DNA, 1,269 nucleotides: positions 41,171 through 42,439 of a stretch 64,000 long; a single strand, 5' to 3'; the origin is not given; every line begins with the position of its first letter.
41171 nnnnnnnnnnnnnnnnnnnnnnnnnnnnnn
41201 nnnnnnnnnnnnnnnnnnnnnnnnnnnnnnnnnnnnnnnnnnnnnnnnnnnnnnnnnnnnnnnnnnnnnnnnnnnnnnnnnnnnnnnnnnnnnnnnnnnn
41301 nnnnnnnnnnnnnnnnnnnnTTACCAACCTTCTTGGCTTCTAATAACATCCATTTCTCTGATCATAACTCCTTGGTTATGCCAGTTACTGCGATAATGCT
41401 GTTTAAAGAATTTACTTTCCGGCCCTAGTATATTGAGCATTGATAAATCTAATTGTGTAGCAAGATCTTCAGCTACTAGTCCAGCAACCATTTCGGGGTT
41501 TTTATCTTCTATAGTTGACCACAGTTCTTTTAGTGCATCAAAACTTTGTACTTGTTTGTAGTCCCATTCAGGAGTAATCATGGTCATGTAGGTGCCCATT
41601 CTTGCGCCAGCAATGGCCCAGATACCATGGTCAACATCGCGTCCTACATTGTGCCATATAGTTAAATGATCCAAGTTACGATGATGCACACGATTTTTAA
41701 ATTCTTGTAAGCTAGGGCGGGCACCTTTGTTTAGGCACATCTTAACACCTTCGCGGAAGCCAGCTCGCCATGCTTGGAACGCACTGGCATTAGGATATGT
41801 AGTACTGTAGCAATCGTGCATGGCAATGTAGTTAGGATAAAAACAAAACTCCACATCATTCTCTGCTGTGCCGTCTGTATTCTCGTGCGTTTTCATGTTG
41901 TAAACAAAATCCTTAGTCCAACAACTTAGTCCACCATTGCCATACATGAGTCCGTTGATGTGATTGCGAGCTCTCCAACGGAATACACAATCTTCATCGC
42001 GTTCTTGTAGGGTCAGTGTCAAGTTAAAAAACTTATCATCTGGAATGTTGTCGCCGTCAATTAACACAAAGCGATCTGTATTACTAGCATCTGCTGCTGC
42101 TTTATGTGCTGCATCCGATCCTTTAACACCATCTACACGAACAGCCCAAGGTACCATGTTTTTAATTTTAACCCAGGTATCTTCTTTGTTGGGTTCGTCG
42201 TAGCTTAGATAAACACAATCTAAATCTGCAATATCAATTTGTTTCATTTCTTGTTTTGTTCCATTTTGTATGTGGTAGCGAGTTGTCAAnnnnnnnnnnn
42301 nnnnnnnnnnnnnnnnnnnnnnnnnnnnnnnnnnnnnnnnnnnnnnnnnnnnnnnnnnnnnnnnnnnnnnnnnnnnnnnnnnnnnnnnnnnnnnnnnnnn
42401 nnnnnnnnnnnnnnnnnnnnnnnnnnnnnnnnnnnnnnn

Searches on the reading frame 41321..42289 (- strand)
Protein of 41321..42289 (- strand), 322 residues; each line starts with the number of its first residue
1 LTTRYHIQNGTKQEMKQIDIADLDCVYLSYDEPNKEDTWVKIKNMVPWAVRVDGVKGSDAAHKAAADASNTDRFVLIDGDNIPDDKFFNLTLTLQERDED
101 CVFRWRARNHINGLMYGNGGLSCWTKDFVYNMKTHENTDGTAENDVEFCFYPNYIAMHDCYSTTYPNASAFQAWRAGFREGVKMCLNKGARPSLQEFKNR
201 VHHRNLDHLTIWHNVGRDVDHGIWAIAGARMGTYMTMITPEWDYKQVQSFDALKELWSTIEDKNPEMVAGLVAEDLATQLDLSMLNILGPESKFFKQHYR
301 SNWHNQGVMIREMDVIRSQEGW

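Call 17: search_protein_families(library=pfam, proteins=[window:41321-42289:-], max_evalue=0.001)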
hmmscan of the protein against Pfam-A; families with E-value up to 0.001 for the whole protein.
window:41321-42289:- (322 aa): 0 families

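Call 44: find_homologous_proteins(query=window:41321-42289:-)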
Query window:41321-42289:- (322 aa): 8000 proteins with E <= 0.001 among 8000 candidates; the best 120 are listed.
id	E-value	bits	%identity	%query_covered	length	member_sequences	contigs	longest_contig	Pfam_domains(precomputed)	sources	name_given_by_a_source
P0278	9.7e-217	736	100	96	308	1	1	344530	-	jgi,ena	-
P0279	2.3e-210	715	97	96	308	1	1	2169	-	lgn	-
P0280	1.1e-198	677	91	96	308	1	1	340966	-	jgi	jgi:hypothetical protein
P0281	5.9e-197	671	90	96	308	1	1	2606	-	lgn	-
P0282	7.5e-191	651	87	96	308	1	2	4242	-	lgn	-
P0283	3.1e-188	643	85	96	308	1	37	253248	-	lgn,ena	-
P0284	3.3e-188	643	84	96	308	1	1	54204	-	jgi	jgi:hypothetical protein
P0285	4.4e-186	636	85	96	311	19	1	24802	-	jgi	jgi:hypothetical protein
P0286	3.3e-184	629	84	95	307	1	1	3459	-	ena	-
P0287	4.3e-184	629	83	96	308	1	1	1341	-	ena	-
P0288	5.2e-184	629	84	95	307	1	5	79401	-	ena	-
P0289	1.1e-183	628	83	96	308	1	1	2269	-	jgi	-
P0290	1.3e-183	627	83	96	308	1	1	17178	-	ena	-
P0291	3.0e-183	626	85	95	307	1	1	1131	-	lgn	-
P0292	7.1e-183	625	83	95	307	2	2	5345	-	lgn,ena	-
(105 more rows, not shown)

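Call 54: search_protein_families(library=ncbifam, proteins=[window:41321-42289:-], max_evalue=0.1)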
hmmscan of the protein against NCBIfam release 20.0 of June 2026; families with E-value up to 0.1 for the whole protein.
window:41321-42289:- (322 aa): 0 families

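Call 80: search_solved_structures(query=A5, max_evalue=10, show_alignments=3)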
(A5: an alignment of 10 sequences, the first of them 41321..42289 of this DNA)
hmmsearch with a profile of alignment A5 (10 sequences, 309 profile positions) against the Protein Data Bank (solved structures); distinct sequences matched with E-value up to 10: 3.
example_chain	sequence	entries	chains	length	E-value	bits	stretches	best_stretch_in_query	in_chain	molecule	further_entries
5eil_A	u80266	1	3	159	0.42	12.8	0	160-188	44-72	TRI-05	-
3lr1_A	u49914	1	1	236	1.2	11.3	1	167-232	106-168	Tungstate ABC transporter, periplasmic tungstate-binding protein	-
1fp3_A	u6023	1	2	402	1.8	10.8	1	177-254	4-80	N-ACYL-D-GLUCOSAMINE 2-EPIMERASE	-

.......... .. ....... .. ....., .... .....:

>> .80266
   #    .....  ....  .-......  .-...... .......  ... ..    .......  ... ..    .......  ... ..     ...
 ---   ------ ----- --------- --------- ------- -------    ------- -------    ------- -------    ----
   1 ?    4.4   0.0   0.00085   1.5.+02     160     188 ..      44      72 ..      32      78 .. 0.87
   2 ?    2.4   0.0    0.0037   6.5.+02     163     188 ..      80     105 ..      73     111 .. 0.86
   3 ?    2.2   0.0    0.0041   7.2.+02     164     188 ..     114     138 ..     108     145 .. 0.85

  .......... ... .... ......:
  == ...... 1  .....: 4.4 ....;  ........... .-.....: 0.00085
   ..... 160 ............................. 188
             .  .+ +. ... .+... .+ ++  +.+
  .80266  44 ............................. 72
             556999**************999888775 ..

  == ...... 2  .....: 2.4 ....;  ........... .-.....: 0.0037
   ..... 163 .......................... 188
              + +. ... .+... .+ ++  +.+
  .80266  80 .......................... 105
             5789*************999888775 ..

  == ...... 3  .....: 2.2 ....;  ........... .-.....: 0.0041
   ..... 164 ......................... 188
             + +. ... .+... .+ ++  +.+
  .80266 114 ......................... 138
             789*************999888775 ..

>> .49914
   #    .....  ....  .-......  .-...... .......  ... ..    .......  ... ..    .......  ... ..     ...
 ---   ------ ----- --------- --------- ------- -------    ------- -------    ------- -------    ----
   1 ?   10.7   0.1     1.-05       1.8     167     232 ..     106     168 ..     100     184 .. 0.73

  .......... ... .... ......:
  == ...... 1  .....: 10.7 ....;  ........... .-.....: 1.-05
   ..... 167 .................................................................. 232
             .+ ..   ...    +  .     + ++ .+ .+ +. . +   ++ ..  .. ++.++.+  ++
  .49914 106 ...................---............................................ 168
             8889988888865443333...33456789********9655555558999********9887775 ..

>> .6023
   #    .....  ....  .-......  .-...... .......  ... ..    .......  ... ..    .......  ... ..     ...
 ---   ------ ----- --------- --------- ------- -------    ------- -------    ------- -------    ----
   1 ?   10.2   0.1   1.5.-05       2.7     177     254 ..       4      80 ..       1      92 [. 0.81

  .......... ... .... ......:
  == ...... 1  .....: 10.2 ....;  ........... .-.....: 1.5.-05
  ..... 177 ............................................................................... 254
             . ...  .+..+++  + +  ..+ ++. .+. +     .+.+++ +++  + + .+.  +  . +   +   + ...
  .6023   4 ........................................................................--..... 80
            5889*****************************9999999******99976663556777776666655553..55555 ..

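Call 81: search_protein_families(library=pfam, alignment_id=A5, max_evalue=1)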
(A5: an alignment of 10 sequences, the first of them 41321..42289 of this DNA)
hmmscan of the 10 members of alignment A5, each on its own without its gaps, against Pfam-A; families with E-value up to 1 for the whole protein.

A. member 1, window:41321-42289:- (322 aa): 1 family
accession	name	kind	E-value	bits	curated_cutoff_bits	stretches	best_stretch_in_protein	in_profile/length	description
PF13641.12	Glyco_tranf_2_3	-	0.0048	17.4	27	1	58-100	74-117/230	Glycosyltransferase like family 2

B. families by the number of members that match (of 10 scanned): 4 families
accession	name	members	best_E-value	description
PF13641.12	Glyco_tranf_2_3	6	0.0047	Glycosyltransferase like family 2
PF00535.33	Glycos_transf_2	2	0.049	Glycosyl transferase family 2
PF10360.14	DUF2433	1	0.031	Protein of unknown function (DUF2433)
PF03232.19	COQ7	1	0.21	Ubiquinone biosynthesis protein COQ7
